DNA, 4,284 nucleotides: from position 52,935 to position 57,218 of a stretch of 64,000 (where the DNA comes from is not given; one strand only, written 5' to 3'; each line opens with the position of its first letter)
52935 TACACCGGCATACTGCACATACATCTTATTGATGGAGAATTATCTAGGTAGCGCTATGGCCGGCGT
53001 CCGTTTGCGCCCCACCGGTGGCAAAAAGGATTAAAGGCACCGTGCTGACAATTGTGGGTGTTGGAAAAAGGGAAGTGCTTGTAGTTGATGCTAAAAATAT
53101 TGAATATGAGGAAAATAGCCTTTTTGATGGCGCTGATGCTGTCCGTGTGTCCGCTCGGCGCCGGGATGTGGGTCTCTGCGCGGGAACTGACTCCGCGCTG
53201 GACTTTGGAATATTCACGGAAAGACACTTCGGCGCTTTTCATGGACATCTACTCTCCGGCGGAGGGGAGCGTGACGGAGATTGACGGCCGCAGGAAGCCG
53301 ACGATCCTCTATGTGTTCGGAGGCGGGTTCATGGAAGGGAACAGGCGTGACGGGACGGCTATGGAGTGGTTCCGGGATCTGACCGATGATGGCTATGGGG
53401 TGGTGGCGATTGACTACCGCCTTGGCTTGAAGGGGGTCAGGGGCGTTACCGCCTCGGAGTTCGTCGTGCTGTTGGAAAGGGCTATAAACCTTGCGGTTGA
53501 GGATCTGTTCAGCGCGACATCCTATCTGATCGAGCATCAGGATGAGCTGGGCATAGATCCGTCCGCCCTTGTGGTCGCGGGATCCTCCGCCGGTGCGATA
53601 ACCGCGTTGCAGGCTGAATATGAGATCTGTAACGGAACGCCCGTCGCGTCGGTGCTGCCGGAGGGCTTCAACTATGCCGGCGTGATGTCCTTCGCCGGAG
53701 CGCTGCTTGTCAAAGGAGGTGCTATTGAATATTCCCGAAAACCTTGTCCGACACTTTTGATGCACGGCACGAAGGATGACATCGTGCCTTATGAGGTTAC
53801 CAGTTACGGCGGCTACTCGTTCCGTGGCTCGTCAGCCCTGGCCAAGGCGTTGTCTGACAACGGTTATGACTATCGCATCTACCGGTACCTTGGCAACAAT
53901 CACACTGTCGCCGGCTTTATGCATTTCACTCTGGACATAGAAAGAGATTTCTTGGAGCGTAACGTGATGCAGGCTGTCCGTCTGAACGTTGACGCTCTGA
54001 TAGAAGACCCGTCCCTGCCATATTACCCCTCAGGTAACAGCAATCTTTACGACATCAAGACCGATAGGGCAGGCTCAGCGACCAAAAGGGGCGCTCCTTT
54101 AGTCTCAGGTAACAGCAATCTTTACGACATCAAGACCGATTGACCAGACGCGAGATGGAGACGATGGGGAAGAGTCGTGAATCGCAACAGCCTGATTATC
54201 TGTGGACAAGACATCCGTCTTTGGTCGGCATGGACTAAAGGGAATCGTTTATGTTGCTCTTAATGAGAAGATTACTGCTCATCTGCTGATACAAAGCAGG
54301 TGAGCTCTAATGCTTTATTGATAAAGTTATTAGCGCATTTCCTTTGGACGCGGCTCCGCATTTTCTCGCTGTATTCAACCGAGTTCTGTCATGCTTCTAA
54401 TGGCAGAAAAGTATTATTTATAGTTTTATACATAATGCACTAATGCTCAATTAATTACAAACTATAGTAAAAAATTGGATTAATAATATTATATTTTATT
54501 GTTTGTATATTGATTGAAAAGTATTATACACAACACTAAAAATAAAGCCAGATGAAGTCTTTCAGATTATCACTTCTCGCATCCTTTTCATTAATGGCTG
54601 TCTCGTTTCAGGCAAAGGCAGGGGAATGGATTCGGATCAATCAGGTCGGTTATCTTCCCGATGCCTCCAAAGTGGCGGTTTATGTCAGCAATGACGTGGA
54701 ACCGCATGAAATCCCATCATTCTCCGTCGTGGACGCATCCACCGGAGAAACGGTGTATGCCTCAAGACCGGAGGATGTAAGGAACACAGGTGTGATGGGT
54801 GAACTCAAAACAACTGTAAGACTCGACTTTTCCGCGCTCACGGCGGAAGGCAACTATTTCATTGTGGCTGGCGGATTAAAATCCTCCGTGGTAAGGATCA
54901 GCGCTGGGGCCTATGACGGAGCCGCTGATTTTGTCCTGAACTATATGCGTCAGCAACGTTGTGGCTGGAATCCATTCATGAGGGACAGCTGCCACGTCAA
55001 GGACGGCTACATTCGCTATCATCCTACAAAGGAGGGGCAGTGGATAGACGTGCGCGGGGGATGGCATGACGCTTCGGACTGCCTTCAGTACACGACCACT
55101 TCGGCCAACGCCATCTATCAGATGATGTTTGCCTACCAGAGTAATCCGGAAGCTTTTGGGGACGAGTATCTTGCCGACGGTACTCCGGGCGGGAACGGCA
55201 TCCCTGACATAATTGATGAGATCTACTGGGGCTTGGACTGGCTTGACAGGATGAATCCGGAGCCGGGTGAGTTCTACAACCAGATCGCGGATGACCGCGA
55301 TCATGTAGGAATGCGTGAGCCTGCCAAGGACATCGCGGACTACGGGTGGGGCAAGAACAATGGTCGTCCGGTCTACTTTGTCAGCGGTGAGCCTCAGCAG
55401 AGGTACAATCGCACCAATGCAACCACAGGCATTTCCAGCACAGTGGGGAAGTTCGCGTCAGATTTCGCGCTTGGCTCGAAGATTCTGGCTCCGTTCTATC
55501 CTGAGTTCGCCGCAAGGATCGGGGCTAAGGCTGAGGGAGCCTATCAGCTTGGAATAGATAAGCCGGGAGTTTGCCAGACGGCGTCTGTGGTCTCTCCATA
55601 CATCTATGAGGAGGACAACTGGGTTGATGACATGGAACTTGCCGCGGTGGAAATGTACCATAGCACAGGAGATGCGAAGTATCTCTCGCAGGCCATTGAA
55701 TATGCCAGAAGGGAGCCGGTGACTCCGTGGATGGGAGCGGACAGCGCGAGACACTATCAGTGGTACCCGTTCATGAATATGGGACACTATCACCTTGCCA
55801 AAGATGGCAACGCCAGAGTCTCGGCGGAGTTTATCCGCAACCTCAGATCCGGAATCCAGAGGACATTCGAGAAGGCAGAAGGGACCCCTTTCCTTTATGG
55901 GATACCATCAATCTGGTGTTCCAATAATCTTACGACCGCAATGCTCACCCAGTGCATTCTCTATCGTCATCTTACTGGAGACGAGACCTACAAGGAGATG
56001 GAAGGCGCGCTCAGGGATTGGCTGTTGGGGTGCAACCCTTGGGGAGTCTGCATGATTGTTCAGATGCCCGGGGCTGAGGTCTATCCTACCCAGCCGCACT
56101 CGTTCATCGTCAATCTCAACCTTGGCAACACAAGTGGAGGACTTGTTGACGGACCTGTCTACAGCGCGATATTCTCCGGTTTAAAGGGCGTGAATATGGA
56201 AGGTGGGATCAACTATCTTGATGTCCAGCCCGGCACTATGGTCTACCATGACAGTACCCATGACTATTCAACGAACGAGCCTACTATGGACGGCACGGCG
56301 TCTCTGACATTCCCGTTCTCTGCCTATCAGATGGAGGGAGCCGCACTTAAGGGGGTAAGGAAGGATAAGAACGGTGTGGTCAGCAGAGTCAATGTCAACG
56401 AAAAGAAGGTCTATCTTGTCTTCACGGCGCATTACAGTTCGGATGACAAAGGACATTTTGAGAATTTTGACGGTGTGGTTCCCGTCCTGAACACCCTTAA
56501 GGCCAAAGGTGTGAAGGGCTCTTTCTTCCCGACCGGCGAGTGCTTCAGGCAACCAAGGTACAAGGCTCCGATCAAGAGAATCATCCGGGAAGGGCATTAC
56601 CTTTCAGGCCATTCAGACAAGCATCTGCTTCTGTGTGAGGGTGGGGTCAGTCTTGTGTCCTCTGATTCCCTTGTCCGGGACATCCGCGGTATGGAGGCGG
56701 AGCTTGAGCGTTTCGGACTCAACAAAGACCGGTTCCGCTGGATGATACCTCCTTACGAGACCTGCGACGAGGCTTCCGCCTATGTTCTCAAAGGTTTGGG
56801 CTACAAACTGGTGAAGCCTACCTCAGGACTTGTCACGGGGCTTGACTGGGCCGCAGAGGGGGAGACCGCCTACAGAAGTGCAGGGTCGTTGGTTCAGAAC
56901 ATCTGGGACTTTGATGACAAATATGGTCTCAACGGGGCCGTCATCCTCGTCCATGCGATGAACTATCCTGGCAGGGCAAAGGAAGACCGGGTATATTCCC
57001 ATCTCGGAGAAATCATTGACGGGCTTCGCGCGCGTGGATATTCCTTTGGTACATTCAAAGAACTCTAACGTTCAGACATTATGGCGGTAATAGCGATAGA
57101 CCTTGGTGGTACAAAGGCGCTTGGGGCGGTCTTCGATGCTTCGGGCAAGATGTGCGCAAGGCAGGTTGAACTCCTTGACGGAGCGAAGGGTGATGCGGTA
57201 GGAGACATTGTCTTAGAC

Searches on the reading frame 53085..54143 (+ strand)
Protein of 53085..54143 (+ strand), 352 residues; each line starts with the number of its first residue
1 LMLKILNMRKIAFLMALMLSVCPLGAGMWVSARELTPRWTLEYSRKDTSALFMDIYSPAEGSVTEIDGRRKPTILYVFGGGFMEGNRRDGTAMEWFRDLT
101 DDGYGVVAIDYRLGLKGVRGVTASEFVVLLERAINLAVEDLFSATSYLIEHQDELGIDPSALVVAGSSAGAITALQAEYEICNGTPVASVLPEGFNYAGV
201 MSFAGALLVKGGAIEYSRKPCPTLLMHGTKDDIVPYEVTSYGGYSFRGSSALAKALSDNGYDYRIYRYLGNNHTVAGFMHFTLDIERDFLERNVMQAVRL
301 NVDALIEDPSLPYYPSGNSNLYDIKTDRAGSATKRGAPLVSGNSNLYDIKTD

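Call 5: search_protein_families(library=pfam, proteins=[window:53085-54143:+], max_evalue=0.01)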
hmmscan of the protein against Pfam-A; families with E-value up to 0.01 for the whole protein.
window:53085-54143:+ (352 aa): 7 families
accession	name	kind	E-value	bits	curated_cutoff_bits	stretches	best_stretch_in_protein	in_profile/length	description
PF20434.5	BD-FAE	-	2.5e-17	63.6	26.8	1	53-175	1-104/215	BD-FAE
PF07859.19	Abhydrolase_3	-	6.6e-09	36.3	25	1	134-176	45-87/210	alpha/beta hydrolase fold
PF00135.34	COesterase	-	3e-08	33.5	27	1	49-173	84-196/515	Carboxylesterase family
PF00326.27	Peptidase_S9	-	6.9e-07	29.4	22.6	0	219-276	143-190/213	Prolyl oligopeptidase family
PF02230.22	Abhydrolase_2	-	3.3e-05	24.3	23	1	139-238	84-174/217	Phospholipase/Carboxylesterase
PF12146.15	Hydrolase_4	-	0.0006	19.6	27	0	94-177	22-93/239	Serine aminopeptidase, S33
PF12697.13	Abhydrolase_6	-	0.00088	20.4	26.3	0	96-198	20-103/217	Alpha/beta hydrolase family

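Call 30: search_protein_families(library=ncbifam, proteins=[window:53085-54143:+], max_evalue=0.01)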
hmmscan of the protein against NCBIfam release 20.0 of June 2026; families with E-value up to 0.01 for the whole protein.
window:53085-54143:+ (352 aa): 4 families
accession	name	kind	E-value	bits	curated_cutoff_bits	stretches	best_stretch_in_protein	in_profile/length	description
NF058653.1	LipP1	equivalog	9.8e-12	44.3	350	1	55-172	62-156/300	LipP1 family hormone-sensitive lipase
NF007547.0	PRK10162.1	equivalog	3.4e-07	29.5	389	1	68-177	85-174/321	acetyl esterase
NF033149.0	CHL_hydrolase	equivalog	6.8e-05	21.9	500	1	62-173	66-161/310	chloramphenicol hydrolase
NF050058.1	e_dPHAscl_type1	hypoth_equivalog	0.0009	18.8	150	1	152-237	96-195/276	extracellular catalytic domain type 1 short-chain-length polyhydroxyalkanoate depolymerase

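Call 61: find_encoding_contigs(protein=window:53127-54143:+, flank=5000, max_places=10)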
Protein window:53127-54143:+ (338 aa): 12 contigs read that carry it; 5 places shown.
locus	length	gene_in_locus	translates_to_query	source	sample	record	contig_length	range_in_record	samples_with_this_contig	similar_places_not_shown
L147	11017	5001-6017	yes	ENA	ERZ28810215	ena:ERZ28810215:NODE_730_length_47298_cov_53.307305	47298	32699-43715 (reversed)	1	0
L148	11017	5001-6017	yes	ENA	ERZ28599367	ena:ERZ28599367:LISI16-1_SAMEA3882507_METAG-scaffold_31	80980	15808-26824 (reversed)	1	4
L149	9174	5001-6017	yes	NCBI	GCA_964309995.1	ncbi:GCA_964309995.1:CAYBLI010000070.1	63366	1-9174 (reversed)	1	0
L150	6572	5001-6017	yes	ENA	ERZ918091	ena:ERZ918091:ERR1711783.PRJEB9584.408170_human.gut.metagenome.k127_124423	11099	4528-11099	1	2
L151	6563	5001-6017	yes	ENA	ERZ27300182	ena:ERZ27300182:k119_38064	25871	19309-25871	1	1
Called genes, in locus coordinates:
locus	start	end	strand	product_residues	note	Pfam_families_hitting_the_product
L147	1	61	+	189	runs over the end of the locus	PF05728:UPF0227 (weak), PF12697:Abhydrolase_6 (weak)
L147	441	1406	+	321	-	PF21948:LplA-B_cat, PF03099:BPL_LplA_LipB (faint), PF10437:Lip_prot_lig_C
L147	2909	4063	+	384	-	PF09113:N-glycanase_C (weak)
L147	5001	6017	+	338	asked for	PF00135:COesterase, PF20434:BD-FAE, PF00326:Peptidase_S9 (faint), PF07859:Abhydrolase_3 (weak)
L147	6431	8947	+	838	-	PF02927:CelD_N, PF00759:Glyco_hydro_9, PF01522:Polysacc_deac_1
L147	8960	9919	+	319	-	PF00480:ROK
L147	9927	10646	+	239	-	PF07690:MFS_1, PF00083:Sugar_tr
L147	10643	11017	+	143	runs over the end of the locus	-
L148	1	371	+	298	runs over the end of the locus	PF13419:HAD_2 (faint), PF00702:Hydrolase, PF13344:Hydrolase_6, PF13242:Hydrolase_like, PF09419:PGP_phosphatase (weak)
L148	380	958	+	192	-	PF05728:UPF0227, PF12697:Abhydrolase_6 (weak)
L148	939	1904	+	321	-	PF21948:LplA-B_cat, PF03099:BPL_LplA_LipB (faint), PF10437:Lip_prot_lig_C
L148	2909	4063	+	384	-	PF09113:N-glycanase_C (weak)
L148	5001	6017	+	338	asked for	PF00135:COesterase, PF20434:BD-FAE, PF00326:Peptidase_S9 (faint), PF07859:Abhydrolase_3 (weak)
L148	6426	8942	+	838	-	PF02927:CelD_N, PF00759:Glyco_hydro_9, PF01522:Polysacc_deac_1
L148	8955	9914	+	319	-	PF00480:ROK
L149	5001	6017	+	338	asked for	PF00135:COesterase, PF20434:BD-FAE, PF00326:Peptidase_S9 (faint), PF07859:Abhydrolase_3 (weak)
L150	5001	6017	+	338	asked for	PF00135:COesterase, PF20434:BD-FAE, PF00326:Peptidase_S9 (faint), PF07859:Abhydrolase_3 (weak)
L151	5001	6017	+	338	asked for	PF00135:COesterase, PF20434:BD-FAE, PF00326:Peptidase_S9 (faint), PF07859:Abhydrolase_3 (weak)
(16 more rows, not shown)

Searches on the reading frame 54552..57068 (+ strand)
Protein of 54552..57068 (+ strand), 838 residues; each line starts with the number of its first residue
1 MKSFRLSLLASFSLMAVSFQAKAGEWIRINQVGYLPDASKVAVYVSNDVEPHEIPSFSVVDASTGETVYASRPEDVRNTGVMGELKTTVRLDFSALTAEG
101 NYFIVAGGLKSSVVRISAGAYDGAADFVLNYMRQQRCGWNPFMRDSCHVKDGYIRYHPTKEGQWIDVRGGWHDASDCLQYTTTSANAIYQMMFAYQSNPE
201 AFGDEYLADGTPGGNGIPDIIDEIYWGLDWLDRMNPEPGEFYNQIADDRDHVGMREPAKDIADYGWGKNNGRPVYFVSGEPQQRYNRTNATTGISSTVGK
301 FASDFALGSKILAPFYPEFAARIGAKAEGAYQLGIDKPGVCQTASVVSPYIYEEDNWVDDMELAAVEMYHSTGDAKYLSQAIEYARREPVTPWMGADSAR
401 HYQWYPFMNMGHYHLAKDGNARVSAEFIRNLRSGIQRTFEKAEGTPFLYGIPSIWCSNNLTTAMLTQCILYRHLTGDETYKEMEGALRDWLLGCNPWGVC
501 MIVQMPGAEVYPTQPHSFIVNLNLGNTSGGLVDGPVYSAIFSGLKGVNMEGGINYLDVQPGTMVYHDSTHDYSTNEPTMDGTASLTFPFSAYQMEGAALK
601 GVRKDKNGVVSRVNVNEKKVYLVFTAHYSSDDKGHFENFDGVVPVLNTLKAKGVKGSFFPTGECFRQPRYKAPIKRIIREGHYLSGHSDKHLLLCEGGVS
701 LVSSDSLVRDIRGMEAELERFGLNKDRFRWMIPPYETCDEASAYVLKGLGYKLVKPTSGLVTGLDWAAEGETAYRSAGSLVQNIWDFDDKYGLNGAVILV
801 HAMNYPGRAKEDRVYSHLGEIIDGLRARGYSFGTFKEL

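Call 5: search_protein_families(library=pfam, proteins=[window:54552-57068:+], max_evalue=0.01)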
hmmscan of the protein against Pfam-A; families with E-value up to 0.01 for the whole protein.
window:54552-57068:+ (838 aa): 3 families
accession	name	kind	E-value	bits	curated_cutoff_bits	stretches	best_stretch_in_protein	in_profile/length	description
PF00759.25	Glyco_hydro_9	-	3.4e-65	221.5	27.7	1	121-587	1-442/444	Glycosyl hydrolase family 9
PF02927.20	CelD_N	-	1.7e-19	70.8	24.6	1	23-111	2-86/86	Cellulase N-terminal ig-like domain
PF01522.26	Polysacc_deac_1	-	4.7e-10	39.9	23.1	1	614-753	3-123/124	Polysaccharide deacetylase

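Call 30: search_protein_families(library=ncbifam, proteins=[window:54552-57068:+], max_evalue=0.01)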
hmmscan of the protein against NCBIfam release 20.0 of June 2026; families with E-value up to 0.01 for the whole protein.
window:54552-57068:+ (838 aa): 5 families
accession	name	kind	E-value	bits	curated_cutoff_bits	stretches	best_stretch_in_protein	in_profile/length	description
NF049990.1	CellobisidaseCelK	equivalog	7.8e-14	50.8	1700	1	164-378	374-581/889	cellulose 1,4-beta-cellobiosidase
TIGR02884.1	spore_pdaA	equivalog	1.3e-13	51.1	298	1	614-838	33-223/224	delta-lactam-biosynthetic de-N-acetylase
TIGR02764.1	spore_ybaN_pdaB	equivalog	1.3e-09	38.1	237.4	1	641-838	20-190/191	polysaccharide deacetylase family sporulation protein PdaB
NF045822.1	PgAcgDacpgdA2_Bac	equivalog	3.5e-06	26.5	400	1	644-837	86-260/274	peptidoglycan-N-acetylglucosamine deacetylase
NF045821.1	PgAcgDacpgdA1_Bac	equivalog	3.7e-05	22.7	400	1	644-720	105-174/282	peptidoglycan-N-acetylglucosamine deacetylase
